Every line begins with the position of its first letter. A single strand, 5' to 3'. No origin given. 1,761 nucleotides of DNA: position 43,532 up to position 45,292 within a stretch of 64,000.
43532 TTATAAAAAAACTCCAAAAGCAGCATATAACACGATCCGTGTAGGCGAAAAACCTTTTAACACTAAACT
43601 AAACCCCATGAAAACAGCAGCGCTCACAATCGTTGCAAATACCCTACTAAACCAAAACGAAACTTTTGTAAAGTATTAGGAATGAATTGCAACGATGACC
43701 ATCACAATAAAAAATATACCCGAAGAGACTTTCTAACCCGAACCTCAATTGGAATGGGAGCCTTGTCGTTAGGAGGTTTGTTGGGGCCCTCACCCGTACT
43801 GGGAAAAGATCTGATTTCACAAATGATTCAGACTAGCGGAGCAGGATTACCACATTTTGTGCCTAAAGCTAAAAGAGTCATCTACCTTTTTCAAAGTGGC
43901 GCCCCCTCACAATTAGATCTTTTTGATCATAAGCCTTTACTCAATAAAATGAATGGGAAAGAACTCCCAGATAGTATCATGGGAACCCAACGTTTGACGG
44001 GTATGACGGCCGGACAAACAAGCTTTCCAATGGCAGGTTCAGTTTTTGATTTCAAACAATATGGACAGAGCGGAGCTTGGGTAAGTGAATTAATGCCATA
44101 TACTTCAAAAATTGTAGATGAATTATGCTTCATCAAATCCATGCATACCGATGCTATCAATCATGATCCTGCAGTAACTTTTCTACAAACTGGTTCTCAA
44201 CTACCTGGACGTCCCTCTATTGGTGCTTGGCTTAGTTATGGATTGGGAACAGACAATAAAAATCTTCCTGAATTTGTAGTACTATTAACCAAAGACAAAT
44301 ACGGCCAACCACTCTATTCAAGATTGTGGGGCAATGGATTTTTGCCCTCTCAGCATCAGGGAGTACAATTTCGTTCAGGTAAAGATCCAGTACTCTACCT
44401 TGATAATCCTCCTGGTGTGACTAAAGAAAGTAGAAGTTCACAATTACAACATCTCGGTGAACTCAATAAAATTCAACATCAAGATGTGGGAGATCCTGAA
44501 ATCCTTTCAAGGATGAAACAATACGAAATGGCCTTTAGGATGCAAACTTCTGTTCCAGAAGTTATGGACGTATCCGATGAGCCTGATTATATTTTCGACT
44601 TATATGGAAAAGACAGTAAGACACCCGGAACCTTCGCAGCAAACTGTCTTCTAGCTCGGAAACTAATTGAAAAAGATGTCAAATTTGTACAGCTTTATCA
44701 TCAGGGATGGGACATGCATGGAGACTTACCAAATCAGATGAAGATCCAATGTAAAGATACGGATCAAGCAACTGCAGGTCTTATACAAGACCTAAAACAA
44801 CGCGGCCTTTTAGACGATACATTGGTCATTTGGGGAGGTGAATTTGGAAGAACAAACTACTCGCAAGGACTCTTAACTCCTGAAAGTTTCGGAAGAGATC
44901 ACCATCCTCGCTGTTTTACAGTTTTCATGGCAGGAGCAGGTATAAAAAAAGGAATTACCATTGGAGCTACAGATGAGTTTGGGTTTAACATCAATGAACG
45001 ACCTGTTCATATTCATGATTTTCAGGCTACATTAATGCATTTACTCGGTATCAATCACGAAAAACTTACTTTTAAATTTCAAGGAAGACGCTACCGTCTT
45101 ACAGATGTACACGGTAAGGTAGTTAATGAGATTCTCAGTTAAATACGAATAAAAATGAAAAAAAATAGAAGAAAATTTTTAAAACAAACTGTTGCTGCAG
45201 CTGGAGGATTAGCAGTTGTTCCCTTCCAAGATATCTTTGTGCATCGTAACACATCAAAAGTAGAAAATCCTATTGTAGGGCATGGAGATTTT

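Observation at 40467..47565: Translationally coupled four-gene operon of uncharacterised envelope proteins (PSCyt/DUF1549-LamG-DUF1553, Tat-DUF1501, Tat beta-propeller, DUF2231-cytochrome c-LRR)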

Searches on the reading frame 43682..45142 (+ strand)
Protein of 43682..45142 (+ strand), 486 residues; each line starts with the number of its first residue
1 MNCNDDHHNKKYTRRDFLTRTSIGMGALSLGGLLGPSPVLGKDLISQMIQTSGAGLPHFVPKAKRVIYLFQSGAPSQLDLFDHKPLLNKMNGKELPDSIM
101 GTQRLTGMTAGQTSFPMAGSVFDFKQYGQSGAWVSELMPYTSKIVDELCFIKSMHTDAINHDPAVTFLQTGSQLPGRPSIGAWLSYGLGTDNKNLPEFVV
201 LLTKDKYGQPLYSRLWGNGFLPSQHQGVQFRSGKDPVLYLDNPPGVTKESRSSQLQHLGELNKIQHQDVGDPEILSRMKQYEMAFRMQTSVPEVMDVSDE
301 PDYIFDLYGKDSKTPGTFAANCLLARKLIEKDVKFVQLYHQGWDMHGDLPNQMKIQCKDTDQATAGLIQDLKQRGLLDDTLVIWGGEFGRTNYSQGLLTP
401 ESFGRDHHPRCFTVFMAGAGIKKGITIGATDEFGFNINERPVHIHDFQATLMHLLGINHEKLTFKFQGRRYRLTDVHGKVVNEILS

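Call 3: search_protein_families(library=pfam, proteins=[window:43682-45142:+], max_evalue=0.01)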
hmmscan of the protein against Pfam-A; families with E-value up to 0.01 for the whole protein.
window:43682-45142:+ (486 aa): 2 families
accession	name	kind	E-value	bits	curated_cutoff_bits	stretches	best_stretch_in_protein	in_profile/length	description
PF07394.17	DUF1501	-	9.9e-157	522.5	27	1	63-485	1-390/390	Protein of unknown function (DUF1501)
PF10399.14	UCR_Fe-S_N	-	0.006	16.4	24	0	6-31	3-28/41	Ubiquitinol-cytochrome C reductase Fe-S subunit TAT signal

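Call 8: search_protein_families(library=ncbifam, proteins=[window:43682-45142:+], max_evalue=0.01)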
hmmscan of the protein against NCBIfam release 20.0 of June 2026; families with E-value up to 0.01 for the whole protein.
window:43682-45142:+ (486 aa): 1 family
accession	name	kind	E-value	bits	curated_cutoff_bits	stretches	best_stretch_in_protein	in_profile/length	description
TIGR01409.1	TAT_signal_seq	domain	0.00083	19.6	16.7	1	13-39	2-27/29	twin-arginine translocation signal domain-containing protein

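Call 10: search_solved_structures(query=window:43682-45142:+, max_evalue=1)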
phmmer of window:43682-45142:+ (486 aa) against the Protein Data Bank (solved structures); distinct sequences matched with E-value up to 1: 0.

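Call 28: find_homologous_proteins(query=window:43682-45142:+, max_evalue=1e-10)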
Query window:43682-45142:+ (486 aa): 8000 proteins with E <= 1e-10 among 8000 candidates; the best 120 are listed.
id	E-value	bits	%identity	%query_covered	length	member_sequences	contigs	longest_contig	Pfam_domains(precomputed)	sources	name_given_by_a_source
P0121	0.0e+0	1133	100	100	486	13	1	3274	PF07394.18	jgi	-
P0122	0.0e+0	1102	96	100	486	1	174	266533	PF07394.18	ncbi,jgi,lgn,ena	jgi:hypothetical protein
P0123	0.0e+0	1101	96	100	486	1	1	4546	PF07394.18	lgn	-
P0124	0.0e+0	1100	95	100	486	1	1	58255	PF07394.18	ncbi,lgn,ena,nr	ncbi:MAG: DUF1501 domain-containing protein [Bacteroidetes bacterium]|nr:DUF1501 domain-containing p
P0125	0.0e+0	1100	95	100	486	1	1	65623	PF07394.18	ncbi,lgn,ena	-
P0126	0.0e+0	1100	95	100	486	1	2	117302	PF07394.18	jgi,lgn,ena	-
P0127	0.0e+0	1099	95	100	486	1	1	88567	PF07394.18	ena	-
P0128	0.0e+0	1099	95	100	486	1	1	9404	PF07394.18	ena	-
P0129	0.0e+0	1099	95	100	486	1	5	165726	PF07394.18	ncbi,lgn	-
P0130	0.0e+0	1098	95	100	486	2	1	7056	PF07394.18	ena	-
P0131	0.0e+0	1098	95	100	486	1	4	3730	PF07394.18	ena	-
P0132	0.0e+0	1098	95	100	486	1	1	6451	PF07394.18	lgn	-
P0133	0.0e+0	1098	95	100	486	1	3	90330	PF07394.18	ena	-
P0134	0.0e+0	1098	95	100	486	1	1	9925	PF07394.18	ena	-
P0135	0.0e+0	1098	95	100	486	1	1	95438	PF07394.18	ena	-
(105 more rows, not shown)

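Call 31: search_solved_structures(query=A2, max_evalue=10, show_alignments=3)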
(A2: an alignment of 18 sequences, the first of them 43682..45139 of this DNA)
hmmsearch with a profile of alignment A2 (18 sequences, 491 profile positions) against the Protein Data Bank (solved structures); distinct sequences matched with E-value up to 10: 3.
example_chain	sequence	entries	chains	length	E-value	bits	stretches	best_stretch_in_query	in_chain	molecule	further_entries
1epy_A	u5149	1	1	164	0.34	12.8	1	13-79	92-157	LYSOZYME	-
6w19_A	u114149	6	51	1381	0.96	11.3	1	271-328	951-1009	Major capsid protein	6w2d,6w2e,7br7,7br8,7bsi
7bqx_S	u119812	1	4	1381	0.96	11.3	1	271-328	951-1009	Major capsid protein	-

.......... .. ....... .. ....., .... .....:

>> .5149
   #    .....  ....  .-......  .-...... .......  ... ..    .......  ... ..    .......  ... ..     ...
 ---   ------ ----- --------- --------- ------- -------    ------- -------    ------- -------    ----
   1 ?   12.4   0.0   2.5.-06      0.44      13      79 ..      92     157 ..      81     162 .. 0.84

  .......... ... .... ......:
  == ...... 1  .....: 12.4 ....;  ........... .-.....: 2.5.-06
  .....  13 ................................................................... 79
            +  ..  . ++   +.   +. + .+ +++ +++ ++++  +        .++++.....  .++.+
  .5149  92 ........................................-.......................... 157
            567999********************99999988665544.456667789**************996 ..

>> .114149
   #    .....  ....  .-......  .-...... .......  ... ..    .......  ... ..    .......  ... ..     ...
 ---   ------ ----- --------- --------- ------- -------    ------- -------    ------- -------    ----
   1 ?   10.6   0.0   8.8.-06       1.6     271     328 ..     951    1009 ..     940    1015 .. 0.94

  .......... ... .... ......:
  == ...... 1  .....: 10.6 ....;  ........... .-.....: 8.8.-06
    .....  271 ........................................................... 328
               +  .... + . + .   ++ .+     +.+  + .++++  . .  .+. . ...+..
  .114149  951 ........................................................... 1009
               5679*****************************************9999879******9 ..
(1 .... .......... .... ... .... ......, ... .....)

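Call 50: search_protein_families(library=pfam, proteins=[window:43682-45142:+], max_evalue=10)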
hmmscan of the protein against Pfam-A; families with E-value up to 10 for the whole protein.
window:43682-45142:+ (486 aa): 3 families
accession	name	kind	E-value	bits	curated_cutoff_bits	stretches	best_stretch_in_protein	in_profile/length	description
PF07394.17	DUF1501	-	9.9e-157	522.5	27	1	63-485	1-390/390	Protein of unknown function (DUF1501)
PF10399.14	UCR_Fe-S_N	-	0.006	16.4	24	1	6-31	3-28/41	Ubiquitinol-cytochrome C reductase Fe-S subunit TAT signal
PF00884.28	Sulfatase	-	0.026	14.3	25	1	358-457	211-301/301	Sulfatase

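Call 71: predict_structure(alignment_id=A9)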
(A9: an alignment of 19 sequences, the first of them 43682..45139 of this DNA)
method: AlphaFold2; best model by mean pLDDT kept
length: 486 residues; sequences in the alignment: 19
mean_pLDDT: 41.2   pTM: 0.50
mean pLDDT of the five models: 41.2, 34.2, 33.5, 33.5, 33.2
residues with pLDDT >= 90: 1; 70-90: 52; 50-70: 67; < 50: 366
segments of 3 or more residues with pLDDT < 50: 1-61, 72-125, 130-133, 150-199, 204-293, 341-354, 386-413, 422-486
pLDDT, mean of each block of 10 residues (from residue 1): 30 27 23 27 33 31 60 35 33 35 25 26 46 55 59 27 21 23 27 37 44 27 28 29 34 44 39 33 31 60 87 73 79 61 38 53 83 82 50 27 27 52 35 28 37 44 39 37 31
secondary structure, 60 per line:
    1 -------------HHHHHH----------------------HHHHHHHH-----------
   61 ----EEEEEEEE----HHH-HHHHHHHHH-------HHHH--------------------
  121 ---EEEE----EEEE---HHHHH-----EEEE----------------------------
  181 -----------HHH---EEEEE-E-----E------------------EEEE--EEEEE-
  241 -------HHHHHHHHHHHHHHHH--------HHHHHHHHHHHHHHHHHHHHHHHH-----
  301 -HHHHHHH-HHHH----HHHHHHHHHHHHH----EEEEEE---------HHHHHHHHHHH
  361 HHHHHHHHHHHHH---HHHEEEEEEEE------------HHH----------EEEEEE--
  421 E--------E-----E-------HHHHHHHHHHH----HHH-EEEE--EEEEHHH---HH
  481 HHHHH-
elements in order: H14-19 H42-49 E65-72 H81-89 H97-100 E124-127 E132-135 H139-143 E149-152 E198-202 E229-232 E235-239 H248-263 H272-295 H302-308 H310-313 H318-330 E335-340 H350-373 E380-387 E413-418 H444-454 E463-466 E469-472 H479-485

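Call 76: fold_search(model_id=the predicted structure, library=pdb)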
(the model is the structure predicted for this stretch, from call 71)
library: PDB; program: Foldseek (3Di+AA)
matches with E <= 10: 736; with E <= 0.001: 3
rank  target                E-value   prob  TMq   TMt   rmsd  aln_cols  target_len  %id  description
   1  4uop_A                1.0e-04  1.00  0.17  0.20   7.7       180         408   18  Crystal structure of the lipoteichoic acid synthase LtaP from Listeria monocytogenes (released 2014-08-27)
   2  4uop_B                1.2e-04  1.00  0.17  0.19   8.0       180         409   18  Crystal structure of the lipoteichoic acid synthase LtaP from Listeria monocytogenes (released 2014-08-27)
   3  2w8d_A                5.8e-04  0.96  0.19  0.21  11.8       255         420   13  Distinct and essential morphogenic functions for wall- and lipo- teichoic acids in Bacillus subtilis (released 2009-03-03)
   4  2w8d_B                1.1e-03  0.94  0.18  0.20  11.4       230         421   13  Distinct and essential morphogenic functions for wall- and lipo- teichoic acids in Bacillus subtilis (released 2009-03-03)
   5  7stv                  1.4e-03  0.96  0.19  0.21   8.6       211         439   13  Crystal structure of sulfatase from Pedobacter yulinensis (released 2022-01-26)
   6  4miv_F                2.2e-03  0.96  0.20  0.21   7.0       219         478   14  Crystal Structure of Sulfamidase, Crystal Form L (released 2014-05-14)
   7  9bau_A                2.3e-03  0.96  0.17  0.17   8.5       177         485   20  Structure of S1_15B, a lambda-carrageenan specific sulfatase, in complex with galactose-6-sulfate (released 2025-08-27)
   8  2w5q                  2.4e-03  0.89  0.17  0.19  10.9       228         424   14  Structure-based mechanism of lipoteichoic acid synthesis by Staphylococcus aureus LtaS. (released 2009-02-03)
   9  9hh2_B                2.6e-03  0.93  0.19  0.20  10.2       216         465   12  Crystal structure of the family S1_19 carrageenan sulfatase ZgCgsA from Zobellia galactanivorans in complex with hybri (released 2025-06-04)
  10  7oqd                  3.1e-03  0.84  0.19  0.19  10.4       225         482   14  A single sulfatase is required for metabolism of colonic mucin O-glycans and intestinal colonization by a symbiotic huma (released 2021-10-27)
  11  7an1_AAA              3.5e-03  0.85  0.18  0.18  10.3       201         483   16  A single sulfatase is required for metabolism of colonic mucin O-glycans and intestinal colonization by a symbiotic  (released 2021-10-27)
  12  2w5r                  3.7e-03  0.90  0.18  0.20  10.7       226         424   12  Structure-based mechanism of lipoteichoic acid synthesis by Staphylococcus aureus LtaS. (released 2009-02-03)
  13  5i5f_A                4.0e-03  0.96  0.17  0.24   8.3       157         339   15  Salmonella global domain 191 (released 2016-08-17)
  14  9bas_A                4.0e-03  0.87  0.19  0.19   9.2       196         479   19  Structure of S1_15A, a lambda-carrageenan specific sulfatase, in complex with galactose-6-sulfate (released 2025-08-27)
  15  9hh4_C                4.5e-03  0.85  0.19  0.20   9.8       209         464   13  Crystal structure of the family S1_19 carrageenan sulfatase ZgCgsA from Zobellia galactanivorans in complex with hybri (released 2025-06-04)
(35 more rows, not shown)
